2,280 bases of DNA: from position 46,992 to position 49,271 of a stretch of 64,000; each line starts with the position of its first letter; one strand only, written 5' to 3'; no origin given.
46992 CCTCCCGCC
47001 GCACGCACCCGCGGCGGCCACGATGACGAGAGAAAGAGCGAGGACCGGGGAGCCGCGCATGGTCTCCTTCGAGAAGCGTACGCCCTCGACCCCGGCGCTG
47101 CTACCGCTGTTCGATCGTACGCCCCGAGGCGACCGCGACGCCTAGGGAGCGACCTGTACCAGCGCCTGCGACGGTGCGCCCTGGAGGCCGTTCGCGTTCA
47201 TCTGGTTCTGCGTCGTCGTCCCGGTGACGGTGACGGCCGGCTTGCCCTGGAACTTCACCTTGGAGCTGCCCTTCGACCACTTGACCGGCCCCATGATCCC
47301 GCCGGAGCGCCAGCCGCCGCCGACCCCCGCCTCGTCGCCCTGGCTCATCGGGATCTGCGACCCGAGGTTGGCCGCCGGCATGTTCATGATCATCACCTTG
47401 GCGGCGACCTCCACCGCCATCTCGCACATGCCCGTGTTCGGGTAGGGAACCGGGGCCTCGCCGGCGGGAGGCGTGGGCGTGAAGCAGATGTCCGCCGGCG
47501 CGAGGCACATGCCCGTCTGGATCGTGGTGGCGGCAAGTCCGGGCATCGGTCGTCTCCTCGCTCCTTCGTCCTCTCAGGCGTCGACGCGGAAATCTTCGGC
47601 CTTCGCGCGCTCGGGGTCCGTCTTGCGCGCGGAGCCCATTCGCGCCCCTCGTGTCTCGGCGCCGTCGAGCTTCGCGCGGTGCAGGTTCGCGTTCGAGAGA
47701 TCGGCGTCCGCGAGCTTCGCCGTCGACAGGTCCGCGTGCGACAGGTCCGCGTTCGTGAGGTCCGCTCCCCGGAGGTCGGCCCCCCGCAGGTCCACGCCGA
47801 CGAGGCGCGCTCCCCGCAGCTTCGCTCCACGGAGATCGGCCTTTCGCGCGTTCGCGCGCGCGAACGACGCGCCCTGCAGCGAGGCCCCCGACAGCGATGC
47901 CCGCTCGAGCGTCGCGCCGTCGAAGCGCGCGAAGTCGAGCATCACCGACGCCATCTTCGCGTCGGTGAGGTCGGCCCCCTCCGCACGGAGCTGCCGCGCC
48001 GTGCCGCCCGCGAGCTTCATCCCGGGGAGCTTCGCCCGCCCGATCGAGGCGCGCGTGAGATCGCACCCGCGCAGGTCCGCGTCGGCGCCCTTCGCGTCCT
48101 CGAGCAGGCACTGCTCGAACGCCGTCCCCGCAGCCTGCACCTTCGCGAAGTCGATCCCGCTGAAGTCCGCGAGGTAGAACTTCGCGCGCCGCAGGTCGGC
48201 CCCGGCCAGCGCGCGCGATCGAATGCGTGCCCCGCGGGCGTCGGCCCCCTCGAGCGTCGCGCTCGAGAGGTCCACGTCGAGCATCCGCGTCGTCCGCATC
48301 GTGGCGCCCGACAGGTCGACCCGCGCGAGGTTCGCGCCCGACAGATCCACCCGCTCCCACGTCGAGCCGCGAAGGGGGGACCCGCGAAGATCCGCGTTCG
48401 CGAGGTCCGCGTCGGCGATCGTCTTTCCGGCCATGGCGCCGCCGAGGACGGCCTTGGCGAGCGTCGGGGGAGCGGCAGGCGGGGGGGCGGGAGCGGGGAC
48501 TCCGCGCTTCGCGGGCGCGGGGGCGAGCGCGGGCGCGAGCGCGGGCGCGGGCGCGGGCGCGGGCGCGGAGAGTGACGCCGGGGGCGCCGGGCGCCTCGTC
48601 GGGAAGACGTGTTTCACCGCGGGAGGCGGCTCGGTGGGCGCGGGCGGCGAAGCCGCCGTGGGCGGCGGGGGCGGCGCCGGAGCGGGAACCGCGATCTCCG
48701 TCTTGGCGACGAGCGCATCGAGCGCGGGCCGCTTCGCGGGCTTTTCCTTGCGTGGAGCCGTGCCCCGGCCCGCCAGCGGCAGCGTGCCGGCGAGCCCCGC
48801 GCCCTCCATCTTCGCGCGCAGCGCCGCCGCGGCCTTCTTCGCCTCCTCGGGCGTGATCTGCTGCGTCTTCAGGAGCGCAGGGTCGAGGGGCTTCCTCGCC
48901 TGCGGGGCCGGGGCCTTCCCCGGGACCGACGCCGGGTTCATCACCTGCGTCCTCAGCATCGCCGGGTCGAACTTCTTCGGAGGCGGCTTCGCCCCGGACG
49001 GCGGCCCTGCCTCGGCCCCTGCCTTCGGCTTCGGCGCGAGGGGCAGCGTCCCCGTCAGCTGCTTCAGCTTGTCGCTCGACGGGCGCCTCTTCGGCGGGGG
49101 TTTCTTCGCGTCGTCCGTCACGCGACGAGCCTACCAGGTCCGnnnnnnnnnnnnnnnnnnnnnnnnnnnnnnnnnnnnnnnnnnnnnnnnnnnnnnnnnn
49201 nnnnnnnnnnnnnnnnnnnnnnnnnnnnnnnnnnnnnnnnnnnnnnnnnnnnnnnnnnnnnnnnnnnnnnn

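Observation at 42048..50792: Orphan DUF4150 / DUF2169 / DUF3540 / pentapeptide module with no VgrG or T6SS core, wired to envelope proteins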

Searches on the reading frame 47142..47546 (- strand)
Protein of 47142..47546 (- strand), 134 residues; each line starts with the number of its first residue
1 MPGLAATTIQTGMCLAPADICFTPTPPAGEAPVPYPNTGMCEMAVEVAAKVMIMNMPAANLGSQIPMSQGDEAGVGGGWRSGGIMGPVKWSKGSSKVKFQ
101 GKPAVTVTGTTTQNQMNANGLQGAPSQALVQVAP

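Call 4: search_protein_families(library=pfam, proteins=[window:47142-47546:-], max_evalue=0.01)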
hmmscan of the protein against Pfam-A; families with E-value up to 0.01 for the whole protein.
window:47142-47546:- (134 aa): 2 families
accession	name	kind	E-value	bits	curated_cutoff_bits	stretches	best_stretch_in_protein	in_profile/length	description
PF13665.11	Tox-PAAR-like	-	3.6e-32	111.2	31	1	12-120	1-108/108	Toxin PAAR-like domain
PF05488.18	PAAR_motif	-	0.003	18.2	27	0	48-111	15-62/70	PAAR motif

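Call 15: find_encoding_contigs(protein=window:47142-47546:-, flank=10000, max_places=6)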
Protein window:47142-47546:- (134 aa): 5 contigs read that carry it; 4 places shown.
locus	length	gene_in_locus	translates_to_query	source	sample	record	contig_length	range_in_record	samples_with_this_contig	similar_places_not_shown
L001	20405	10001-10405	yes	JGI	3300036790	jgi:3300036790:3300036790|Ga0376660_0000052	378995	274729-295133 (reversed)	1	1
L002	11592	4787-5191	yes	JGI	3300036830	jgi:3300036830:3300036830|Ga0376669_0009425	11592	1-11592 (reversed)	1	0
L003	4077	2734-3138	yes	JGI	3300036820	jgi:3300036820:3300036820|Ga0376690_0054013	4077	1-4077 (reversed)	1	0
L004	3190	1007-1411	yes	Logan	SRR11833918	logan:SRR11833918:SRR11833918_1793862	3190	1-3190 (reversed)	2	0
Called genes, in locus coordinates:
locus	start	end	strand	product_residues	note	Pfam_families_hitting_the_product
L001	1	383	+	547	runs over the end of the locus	PF02810:SEC-C, PF00515:TPR_1 (faint), PF07719:TPR_2 (faint), PF13428:TPR_14 (faint), PF13432:TPR_16 (faint), PF13181:TPR_8 (faint), PF00685:Sulfotransfer_1, PF13469:Sulfotransfer_3, +1 more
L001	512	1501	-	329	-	PF13714:PEP_mutase, PF00463:ICL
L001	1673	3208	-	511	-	-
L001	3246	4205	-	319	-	PF07719:TPR_2 (faint), PF08308:PEGA (weak)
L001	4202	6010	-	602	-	PF00069:Pkinase, PF07714:PK_Tyr_Ser-Thr, PF01636:APH (faint)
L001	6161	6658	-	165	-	-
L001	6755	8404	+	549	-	-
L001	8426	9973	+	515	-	-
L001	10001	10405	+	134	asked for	PF13665:Tox-PAAR-like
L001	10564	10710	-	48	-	-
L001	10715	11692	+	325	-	-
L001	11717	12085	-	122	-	PF12059:DUF3540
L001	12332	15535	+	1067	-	PF09937:DUF2169, PF00805:Pentapeptide, PF13599:Pentapeptide_4 (weak), PF00805:Pentapeptide, PF13599:Pentapeptide_4, PF00805:Pentapeptide (weak), PF13599:Pentapeptide_4 (weak), PF00805:Pentapeptide, +1 more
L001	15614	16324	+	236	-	PF00106:adh_short, PF08659:KR (weak), PF13460:NAD_binding_10, PF13561:adh_short_C2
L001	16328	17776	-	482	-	PF13489:Methyltransf_23, PF13847:Methyltransf_31, PF08241:Methyltransf_11, PF08242:Methyltransf_12, PF13649:Methyltransf_25, PF10119:MethyTransf_Reg, PF21782:WHD_PKMT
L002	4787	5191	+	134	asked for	PF13665:Tox-PAAR-like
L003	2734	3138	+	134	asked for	PF13665:Tox-PAAR-like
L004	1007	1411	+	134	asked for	PF13665:Tox-PAAR-like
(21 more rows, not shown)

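Call 22: find_related_loci(query=window:47142-47546:-, collection=genome_contigs, flank=10000)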
Query window:47142-47546:- (134 aa) in genome_contigs; peptide patterns used: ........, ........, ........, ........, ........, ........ (x = any residue, [..] = any of these).
60 stretches matched a pattern; 24 encode a relative of the query (tblastn E <= 1e-3); 24 distinct loci.
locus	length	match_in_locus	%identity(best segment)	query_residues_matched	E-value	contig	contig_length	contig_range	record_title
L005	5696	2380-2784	50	1-133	8e-35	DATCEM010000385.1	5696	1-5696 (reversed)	MAG TPA_asm: Solirubrobacteraceae bacterium isolate SMAG_U7753 k141_108022, whole genome shotgun sequence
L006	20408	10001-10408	48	2-134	4e-30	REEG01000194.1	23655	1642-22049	MAG: Gemmatimonadales bacterium isolate PLM2.Bin20 NODE_2368_length_23655_cov_88.9299, whole genome shotgun sequence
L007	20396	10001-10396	50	4-133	9e-30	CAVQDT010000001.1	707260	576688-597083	MAG: uncultured proteobacterium isolate MFD02134.bin.2.171 genome assembly, contig: contig_10662, whole genome shotgun s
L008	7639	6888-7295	47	2-134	2e-29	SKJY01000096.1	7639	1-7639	MAG: Gemmatimonadetes bacterium isolate CSSed162cmA_121 CSSed16-2cmA-41785, whole genome shotgun sequence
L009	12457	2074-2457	54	6-130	2e-28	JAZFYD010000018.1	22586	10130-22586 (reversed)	MAG: Planctomycetota bacterium isolate MT5bin.14 MT5bin.14_18, whole genome shotgun sequence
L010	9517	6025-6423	46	4-132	1e-26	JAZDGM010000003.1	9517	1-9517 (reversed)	MAG: Pseudomonadota bacterium isolate MEGAHIT-group-0.264 k141_11708739, whole genome shotgun sequence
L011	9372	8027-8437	53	1-134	4e-26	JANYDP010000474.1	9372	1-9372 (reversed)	MAG: Verrucomicrobia bacterium isolate 336R_metabinner_71_sub 336R_k141_861512, whole genome shotgun sequence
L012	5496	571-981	52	1-134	7e-26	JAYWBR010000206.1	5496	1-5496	MAG: Verrucomicrobiota bacterium isolate GL93_UP_metabat_23 GL93_UP_metabat_23_205, whole genome shotgun sequence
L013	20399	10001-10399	46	6-132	6e-24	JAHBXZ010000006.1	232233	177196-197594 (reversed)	MAG: Planctomycetota bacterium isolate ACE_PLA32 PLA32_6, whole genome shotgun sequence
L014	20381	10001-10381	45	12-134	2e-22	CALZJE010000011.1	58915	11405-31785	MAG: uncultured Ectothiorhodospiraceae bacterium isolate FO_M_Gamma_061.1 genome assembly, contig: scaffold_254, whole g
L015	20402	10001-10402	51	4-134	6e-22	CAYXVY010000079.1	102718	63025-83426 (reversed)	MAG TPA_asm: uncultured Planctomycetales bacterium isolate binchicken_co165_413 genome assembly, contig: k141_2005935, w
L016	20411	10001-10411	52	1-134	3e-24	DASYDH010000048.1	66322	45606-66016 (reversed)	MAG TPA_asm: Lacunisphaera sp. isolate SMAG_U4954 k141_2400260, whole genome shotgun sequence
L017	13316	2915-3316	46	4-134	1e-21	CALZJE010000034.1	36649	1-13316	MAG: uncultured Ectothiorhodospiraceae bacterium isolate FO_M_Gamma_061.1 genome assembly, contig: scaffold_683, whole g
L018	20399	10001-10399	42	4-134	1e-20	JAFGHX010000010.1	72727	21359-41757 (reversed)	MAG: Kiritimatiellae bacterium isolate Zod_Metabat.16 k87_224764, whole genome shotgun sequence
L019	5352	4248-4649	47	4-134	3e-20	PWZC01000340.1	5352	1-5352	MAG: Gemmatimonadetes bacterium isolate T3Sed10_16 T3-Sed10-C43619, whole genome shotgun sequence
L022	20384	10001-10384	40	6-133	1e-17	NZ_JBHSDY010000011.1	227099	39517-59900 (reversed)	Castellaniella hirudinis strain CCUG 62394 platanus_K_default_11, whole genome shotgun sequence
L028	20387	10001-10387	39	1-131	2e-8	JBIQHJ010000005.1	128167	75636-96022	MAG: Alcaligenaceae bacterium isolate mag.34d NODE_82_length_128167, whole genome shotgun sequence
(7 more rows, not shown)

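Call 32: search_protein_families(library=pfam, proteins=[L006:2005-4440:+, L007:1329-4037:+, L013:2695-5253:+, L014:1314-4052:+, L018:2514-4706:+, L022:4358-5779:+, L022:2598-4232:+, L028:4163-5683:+, L011:163-2457:+, L008:18-1313:+], max_evalue=0.0001)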
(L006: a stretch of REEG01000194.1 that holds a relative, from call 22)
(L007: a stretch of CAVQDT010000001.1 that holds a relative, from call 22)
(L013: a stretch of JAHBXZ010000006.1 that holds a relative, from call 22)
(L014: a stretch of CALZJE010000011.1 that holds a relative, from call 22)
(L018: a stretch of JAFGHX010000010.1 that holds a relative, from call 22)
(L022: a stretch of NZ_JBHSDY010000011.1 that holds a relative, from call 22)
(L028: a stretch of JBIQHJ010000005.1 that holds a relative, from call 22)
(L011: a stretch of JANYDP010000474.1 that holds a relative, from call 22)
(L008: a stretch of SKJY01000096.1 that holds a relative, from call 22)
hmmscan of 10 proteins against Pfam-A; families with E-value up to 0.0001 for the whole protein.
L006:2005-4440:+ (811 aa): 2 families
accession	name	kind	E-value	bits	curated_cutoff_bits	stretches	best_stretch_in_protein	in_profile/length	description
PF05954.17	Phage_GPD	-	9e-96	321.1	30.1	1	30-323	1-303/305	Phage tail baseplate hub (GPD)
PF04717.18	Phage_base_V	-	1.7e-13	51.1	23.8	1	383-447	15-75/75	Type VI secretion system/phage-baseplate injector OB domain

L007:1329-4037:+ (902 aa): 4 families
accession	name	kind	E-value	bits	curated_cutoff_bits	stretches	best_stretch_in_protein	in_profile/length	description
PF05954.17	Phage_GPD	-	5.1e-80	269.4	30.1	1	90-404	2-302/305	Phage tail baseplate hub (GPD)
PF04717.18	Phage_base_V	-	6e-17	62.2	23.8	1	459-529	9-75/75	Type VI secretion system/phage-baseplate injector OB domain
PF20093.5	DUF6484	-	4e-06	27.9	27.6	1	505-528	38-61/61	Domain of unknown function (DUF6484)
PF10106.14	DUF2345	-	2.3e-05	24.7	30.7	0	827-886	64-121/151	Uncharacterized protein conserved in bacteria (DUF2345)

L013:2695-5253:+ (852 aa): 2 families
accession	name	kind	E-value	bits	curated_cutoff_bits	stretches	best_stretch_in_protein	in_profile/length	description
PF05954.17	Phage_GPD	-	5.2e-70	236.5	30.1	1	41-366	1-303/305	Phage tail baseplate hub (GPD)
PF04717.18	Phage_base_V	-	6.2e-08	33.3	23.8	1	424-492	9-75/75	Type VI secretion system/phage-baseplate injector OB domain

L014:1314-4052:+ (912 aa): 2 families
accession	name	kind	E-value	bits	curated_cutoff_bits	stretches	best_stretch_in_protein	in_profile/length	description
PF05954.17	Phage_GPD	-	4.4e-84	282.7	30.1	1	30-328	1-302/305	Phage tail baseplate hub (GPD)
PF04717.18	Phage_base_V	-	8.2e-15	55.4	23.8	1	384-452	11-75/75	Type VI secretion system/phage-baseplate injector OB domain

L018:2514-4706:+ (730 aa): 4 families
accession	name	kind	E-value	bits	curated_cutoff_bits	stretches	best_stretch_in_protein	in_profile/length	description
PF05954.17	Phage_GPD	-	6.7e-105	351.1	30.1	1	43-343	1-303/305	Phage tail baseplate hub (GPD)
PF04717.18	Phage_base_V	-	2.4e-15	57.1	23.8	1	387-462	2-75/75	Type VI secretion system/phage-baseplate injector OB domain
PF22178.3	Gp5_trimer_C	-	5.7e-07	30.1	30.9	1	476-589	4-112/112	Bacteriophage T4 gp5 C-terminal trimerisation domain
PF20093.5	DUF6484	-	5.8e-06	27.3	27.6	1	438-461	38-61/61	Domain of unknown function (DUF6484)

L022:4358-5779:+ (473 aa): 0 families

L022:2598-4232:+ (544 aa): 2 families
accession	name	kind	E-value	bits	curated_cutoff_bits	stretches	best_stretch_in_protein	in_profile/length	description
PF05954.17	Phage_GPD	-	5.3e-68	229.9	30.1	1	29-336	1-303/305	Phage tail baseplate hub (GPD)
PF04717.18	Phage_base_V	-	5.1e-10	40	23.8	1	405-466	14-73/75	Type VI secretion system/phage-baseplate injector OB domain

L028:4163-5683:+ (506 aa): 0 families

L011:163-2457:+ (764 aa): 2 families
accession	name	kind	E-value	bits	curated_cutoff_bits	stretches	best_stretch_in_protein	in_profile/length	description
PF05954.17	Phage_GPD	-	1.5e-86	290.8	30.1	1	1-268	31-302/305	Phage tail baseplate hub (GPD)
PF04717.18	Phage_base_V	-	7.4e-13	49.1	23.8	1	326-398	11-75/75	Type VI secretion system/phage-baseplate injector OB domain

L008:18-1313:+ (431 aa): 2 families
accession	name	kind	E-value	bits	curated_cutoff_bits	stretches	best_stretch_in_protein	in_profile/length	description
PF04717.18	Phage_base_V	-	5.8e-14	52.6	23.8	1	3-69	13-75/75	Type VI secretion system/phage-baseplate injector OB domain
PF20093.5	DUF6484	-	4.4e-06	27.7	27.6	0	45-68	38-61/61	Domain of unknown function (DUF6484)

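Call 58: search_solved_structures(query=window:47142-47546:-, max_evalue=1)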
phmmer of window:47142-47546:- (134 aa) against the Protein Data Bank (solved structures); distinct sequences matched with E-value up to 1: 2.
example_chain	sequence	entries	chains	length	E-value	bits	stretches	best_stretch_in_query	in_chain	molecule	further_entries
8qjc_A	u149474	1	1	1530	0.00063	23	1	14-121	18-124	T6SS-associated Rhs core and toxin domain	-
1zhq_A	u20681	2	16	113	0.5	13.6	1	30-85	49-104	mannan-binding lectin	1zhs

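Call 92: search_protein_families(library=ncbifam, proteins=[window:47142-47546:-], max_evalue=0.01)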
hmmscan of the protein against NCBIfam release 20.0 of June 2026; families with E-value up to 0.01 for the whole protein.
window:47142-47546:- (134 aa): 0 families

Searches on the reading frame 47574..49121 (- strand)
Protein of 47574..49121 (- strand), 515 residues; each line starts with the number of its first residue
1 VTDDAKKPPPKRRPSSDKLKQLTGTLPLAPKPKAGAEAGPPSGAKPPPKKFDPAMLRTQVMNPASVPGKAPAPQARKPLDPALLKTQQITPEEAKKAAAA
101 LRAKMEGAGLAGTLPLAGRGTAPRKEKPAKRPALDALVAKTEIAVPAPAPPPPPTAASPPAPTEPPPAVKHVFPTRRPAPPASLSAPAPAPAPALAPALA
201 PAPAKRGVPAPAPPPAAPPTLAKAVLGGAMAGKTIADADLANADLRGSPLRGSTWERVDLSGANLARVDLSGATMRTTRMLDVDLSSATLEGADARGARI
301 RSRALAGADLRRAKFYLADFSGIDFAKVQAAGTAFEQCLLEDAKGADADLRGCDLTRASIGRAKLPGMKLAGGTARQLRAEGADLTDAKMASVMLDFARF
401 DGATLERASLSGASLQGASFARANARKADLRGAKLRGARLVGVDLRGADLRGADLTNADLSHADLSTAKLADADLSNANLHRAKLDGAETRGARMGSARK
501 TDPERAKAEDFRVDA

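Call 4: search_protein_families(library=pfam, proteins=[window:47574-49121:-], max_evalue=0.01)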
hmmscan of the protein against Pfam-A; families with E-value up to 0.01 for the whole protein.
window:47574-49121:- (515 aa): 3 families
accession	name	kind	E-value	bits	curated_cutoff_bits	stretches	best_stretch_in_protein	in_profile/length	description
PF00805.28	Pentapeptide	-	1.3e-47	159.3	20.2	6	433-470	1-38/40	Pentapeptide repeats (8 copies)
PF13599.13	Pentapeptide_4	-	2.2e-21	76.1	38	4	253-325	6-78/78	Pentapeptide repeat region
PF13576.12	Pentapeptide_3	-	4.5e-20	72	27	3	406-442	2-41/48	Pentapeptide repeats (9 copies)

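Call 92: search_protein_families(library=ncbifam, proteins=[window:47574-49121:-], max_evalue=0.01)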
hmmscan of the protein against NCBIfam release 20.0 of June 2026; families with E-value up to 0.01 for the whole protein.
window:47574-49121:- (515 aa): 16 families
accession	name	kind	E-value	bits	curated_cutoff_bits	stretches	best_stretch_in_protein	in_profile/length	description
NF052603.1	penta_Alr5209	equivalog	2e-35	121.3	125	4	436-497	16-77/113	Alr5209 family pentapeptide repeat protein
NF047416.1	penta_HetL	equivalog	1.4e-32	112.9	260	2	233-419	33-217/218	heterocyst differentiation pentapeptide repeat protein HetL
NF011743.0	PRK15196.1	equivalog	1.9e-27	96.1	354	2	342-490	171-319/350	type III secretion system effector PipB2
NF011744.0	PRK15197.1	equivalog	1e-21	77.4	274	3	419-493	170-249/291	SPI-2 type III secretion system effector PipB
NF033086.2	penta_rpt_Qnr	equivalog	1.4e-18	67.4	240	2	308-495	10-193/211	Qnr family pentapeptide repeat protein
NF000420.1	penta_rpt_QnrB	exception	5.9e-18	65.7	460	2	300-487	10-198/214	QnrB family quinolone resistance pentapeptide repeat protein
NF038182.1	penta_rpt_SmQnr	exception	7.6e-17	61.8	460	1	298-487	9-199/215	SmQnr family pentapeptide repeat protein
NF033375.2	penta_rpt_QnrE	exception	2.4e-16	60.4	480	1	303-487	13-198/214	QnrE family quinolone resistance pentapeptide repeat protein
NF000349.1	mfpA_AE000516.2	equivalog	1.2e-15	57.8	360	3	400-455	94-149/183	pentapeptide repeat protein MfpA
NF000139.2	penta_rpt_QnrD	exception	2.4e-14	53.8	425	1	311-492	21-198/214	QnrD family quinolone resistance pentapeptide repeat protein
NF000071.4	penta_rpt_QnrA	exception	8.9e-14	51.8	450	1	382-509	61-195/218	QnrA family quinolone resistance pentapeptide repeat protein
NF012151.0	penta_rpt_QnrAS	exception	2.4e-11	44.1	490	1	308-486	16-195/218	QnrAS family quinolone resistance pentapeptide repeat protein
NF012152.0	penta_rpt_QnrC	exception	3.5e-11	43.5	500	1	306-480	14-184/221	QnrC family quinolone resistance pentapeptide repeat protein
NF000421.1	penta_rpt_QnrVC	exception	5.6e-11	42.8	460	2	263-390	52-184/218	QnrVC family quinolone resistance pentapeptide repeat protein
NF000056.3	penta_rpt_QnrS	exception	5.7e-11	42.5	460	1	427-496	30-100/218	QnrS family quinolone resistance pentapeptide repeat protein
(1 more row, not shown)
